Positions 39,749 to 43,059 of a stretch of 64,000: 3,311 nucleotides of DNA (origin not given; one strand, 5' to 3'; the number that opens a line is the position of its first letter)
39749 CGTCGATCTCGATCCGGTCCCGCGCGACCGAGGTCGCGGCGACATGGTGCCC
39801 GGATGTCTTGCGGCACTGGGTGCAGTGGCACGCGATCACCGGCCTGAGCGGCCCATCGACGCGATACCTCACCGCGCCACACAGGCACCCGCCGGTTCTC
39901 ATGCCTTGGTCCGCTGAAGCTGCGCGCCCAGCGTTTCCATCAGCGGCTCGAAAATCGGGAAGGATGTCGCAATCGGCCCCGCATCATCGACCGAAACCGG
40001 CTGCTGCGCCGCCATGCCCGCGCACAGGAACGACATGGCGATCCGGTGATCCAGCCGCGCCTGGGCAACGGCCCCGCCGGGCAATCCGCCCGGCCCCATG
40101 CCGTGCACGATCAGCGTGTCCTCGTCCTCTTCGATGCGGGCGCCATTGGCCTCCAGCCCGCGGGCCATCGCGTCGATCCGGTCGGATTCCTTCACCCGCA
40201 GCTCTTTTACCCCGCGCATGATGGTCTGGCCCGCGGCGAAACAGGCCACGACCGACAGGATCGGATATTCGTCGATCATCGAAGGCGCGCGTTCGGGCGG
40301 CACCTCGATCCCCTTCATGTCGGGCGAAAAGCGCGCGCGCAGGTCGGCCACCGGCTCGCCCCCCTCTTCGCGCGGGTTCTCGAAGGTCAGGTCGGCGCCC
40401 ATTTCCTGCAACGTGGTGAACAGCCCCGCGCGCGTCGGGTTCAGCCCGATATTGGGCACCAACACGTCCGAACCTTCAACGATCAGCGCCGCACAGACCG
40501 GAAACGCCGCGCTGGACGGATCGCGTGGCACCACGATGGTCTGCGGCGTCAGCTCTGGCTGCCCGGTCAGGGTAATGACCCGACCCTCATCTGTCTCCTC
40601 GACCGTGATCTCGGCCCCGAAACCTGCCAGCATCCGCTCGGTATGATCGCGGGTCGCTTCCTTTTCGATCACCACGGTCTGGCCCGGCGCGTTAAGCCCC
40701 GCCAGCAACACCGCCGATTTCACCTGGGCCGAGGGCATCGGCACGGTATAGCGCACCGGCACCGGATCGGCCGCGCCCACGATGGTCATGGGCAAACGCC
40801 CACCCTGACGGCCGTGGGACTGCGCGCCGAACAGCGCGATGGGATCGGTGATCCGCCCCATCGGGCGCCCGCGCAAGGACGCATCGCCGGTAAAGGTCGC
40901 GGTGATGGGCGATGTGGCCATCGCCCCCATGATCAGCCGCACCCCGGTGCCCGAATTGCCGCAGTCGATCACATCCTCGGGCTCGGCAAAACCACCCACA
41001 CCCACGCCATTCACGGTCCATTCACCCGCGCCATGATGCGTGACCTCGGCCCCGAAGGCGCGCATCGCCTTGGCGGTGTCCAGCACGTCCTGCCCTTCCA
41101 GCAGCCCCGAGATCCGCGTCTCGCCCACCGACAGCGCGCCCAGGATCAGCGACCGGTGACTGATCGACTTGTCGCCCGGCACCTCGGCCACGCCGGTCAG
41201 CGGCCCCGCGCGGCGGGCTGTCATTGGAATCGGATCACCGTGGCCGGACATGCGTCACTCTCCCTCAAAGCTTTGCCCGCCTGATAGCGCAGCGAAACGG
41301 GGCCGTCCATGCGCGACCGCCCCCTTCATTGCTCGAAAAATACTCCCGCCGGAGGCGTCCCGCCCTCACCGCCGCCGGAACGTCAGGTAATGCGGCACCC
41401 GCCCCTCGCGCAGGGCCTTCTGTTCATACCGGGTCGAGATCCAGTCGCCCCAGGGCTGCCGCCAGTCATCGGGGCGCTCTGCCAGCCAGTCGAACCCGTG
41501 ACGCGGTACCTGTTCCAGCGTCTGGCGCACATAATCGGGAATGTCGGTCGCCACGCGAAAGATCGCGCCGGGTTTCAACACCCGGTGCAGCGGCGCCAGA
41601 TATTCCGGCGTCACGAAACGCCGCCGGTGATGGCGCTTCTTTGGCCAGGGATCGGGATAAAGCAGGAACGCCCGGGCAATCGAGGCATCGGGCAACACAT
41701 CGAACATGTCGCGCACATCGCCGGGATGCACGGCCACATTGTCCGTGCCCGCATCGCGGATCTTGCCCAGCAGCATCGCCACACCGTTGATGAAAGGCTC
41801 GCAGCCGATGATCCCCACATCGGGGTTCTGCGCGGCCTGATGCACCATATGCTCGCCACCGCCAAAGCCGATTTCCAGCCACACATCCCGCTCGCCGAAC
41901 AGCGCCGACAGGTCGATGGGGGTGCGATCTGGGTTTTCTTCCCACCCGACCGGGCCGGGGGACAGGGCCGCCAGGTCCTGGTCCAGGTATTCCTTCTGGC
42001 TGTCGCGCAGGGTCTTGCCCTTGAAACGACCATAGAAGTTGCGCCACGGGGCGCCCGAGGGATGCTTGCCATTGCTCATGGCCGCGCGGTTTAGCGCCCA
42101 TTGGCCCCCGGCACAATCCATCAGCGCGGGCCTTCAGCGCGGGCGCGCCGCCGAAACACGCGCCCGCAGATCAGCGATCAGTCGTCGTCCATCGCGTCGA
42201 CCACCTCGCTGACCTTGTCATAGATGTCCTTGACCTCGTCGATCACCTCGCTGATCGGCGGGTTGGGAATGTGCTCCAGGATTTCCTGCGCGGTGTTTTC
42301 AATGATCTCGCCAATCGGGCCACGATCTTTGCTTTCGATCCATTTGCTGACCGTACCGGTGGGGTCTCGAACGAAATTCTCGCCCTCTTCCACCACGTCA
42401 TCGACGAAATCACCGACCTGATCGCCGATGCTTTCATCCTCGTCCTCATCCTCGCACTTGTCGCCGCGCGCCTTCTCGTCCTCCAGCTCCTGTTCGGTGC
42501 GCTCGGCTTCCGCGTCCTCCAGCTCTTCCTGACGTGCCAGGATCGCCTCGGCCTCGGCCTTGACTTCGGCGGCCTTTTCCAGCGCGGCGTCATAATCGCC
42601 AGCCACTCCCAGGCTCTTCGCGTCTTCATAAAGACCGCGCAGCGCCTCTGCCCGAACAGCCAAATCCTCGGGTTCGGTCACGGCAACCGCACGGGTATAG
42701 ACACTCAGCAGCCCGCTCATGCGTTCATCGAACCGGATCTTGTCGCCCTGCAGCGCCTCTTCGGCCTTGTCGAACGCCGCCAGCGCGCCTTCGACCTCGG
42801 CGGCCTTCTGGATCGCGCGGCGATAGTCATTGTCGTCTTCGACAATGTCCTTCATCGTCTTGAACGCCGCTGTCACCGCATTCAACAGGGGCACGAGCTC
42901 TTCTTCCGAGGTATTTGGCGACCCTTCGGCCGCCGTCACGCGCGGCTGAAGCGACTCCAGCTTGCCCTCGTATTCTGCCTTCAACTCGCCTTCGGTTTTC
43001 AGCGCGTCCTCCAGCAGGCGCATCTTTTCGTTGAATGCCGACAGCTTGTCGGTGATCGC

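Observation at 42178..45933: Giant (1244 aa) hyper-acidic, all-helical tandem-repeat protein of unrecognisable family inserted in a conserved aroA-trmB housekeeping block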

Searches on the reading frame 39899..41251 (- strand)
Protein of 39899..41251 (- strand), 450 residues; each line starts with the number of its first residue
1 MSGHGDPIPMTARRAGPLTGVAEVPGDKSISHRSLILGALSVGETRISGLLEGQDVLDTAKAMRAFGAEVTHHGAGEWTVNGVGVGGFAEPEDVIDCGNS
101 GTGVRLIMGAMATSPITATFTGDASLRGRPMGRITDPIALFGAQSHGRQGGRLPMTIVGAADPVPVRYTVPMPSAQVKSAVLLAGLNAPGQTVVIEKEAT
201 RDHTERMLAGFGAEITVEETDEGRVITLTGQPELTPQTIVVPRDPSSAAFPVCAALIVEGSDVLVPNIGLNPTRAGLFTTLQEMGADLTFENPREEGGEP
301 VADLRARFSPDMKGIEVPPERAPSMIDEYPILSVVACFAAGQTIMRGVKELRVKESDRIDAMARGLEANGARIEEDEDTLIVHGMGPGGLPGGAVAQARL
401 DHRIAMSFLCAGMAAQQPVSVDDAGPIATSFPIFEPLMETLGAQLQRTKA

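Call 14: search_protein_families(library=pfam, proteins=[window:39899-41251:-], max_evalue=0.01)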
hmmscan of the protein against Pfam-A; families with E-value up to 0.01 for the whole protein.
window:39899-41251:- (450 aa): 1 family
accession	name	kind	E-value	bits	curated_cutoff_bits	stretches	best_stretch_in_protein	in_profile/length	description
PF00275.25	EPSP_synthase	-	1.4e-96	324.2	22.8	1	15-436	4-415/417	EPSP synthase (3-phosphoshikimate 1-carboxyvinyltransferase)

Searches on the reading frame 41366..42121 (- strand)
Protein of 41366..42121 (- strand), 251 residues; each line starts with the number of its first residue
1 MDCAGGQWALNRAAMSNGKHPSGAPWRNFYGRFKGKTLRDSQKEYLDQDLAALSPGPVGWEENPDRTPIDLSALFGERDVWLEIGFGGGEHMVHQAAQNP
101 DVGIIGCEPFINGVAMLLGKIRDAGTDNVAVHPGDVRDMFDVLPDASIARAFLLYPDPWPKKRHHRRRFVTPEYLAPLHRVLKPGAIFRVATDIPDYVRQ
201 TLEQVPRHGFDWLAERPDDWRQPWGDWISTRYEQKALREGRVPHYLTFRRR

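Call 14: search_protein_families(library=pfam, proteins=[window:41366-42121:-], max_evalue=0.01)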
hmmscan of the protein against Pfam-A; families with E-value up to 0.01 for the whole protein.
window:41366-42121:- (251 aa): 1 family
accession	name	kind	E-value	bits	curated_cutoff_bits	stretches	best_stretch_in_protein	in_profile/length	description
PF02390.23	Methyltransf_4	-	1.4e-38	132.5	24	1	79-241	3-168/173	Putative methyltransferase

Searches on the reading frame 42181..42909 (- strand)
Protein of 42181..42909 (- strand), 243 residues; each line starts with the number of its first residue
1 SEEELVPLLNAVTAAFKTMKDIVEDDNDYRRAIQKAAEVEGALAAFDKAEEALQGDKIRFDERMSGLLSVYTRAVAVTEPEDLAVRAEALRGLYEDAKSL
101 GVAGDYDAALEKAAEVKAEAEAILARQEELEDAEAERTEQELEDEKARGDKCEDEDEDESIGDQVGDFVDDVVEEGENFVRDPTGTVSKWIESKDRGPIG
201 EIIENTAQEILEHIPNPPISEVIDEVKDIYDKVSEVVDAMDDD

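Call 91: predict_structure(alignment_id=A9)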
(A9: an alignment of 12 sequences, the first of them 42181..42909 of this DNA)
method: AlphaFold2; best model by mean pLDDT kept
length: 243 residues; sequences in the alignment: 12
mean_pLDDT: 76.4   pTM: 0.56
mean pLDDT of the five models: 76.4, 75.3, 74.7, 74.4, 73.5
residues with pLDDT >= 90: 132; 70-90: 17; 50-70: 38; < 50: 56
segments of 3 or more residues with pLDDT < 50: 157-184, 186-188, 190-192, 214-217, 236-238, 240-243
pLDDT, mean of each block of 10 residues (from residue 1): 88 92 93 90 94 96 96 96 98 98 96 98 98 95 87 50 39 42 48 50 54 47 53 49 42
secondary structure, 60 per line:
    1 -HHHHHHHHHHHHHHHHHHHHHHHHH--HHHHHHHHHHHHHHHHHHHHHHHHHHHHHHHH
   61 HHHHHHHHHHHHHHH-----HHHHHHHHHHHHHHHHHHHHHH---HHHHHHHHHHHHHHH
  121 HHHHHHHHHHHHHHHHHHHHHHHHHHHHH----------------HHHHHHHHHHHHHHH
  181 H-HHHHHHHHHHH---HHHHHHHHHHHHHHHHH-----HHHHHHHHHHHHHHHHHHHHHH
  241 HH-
elements in order: H2-26 H29-75 H81-102 H106-149 H166-181 H183-193 H197-213 H219-242
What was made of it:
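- Checked: AF2 gives units 14-15 the same helix-turn-long-helix pattern at pLDDT 90-98 (call 91).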
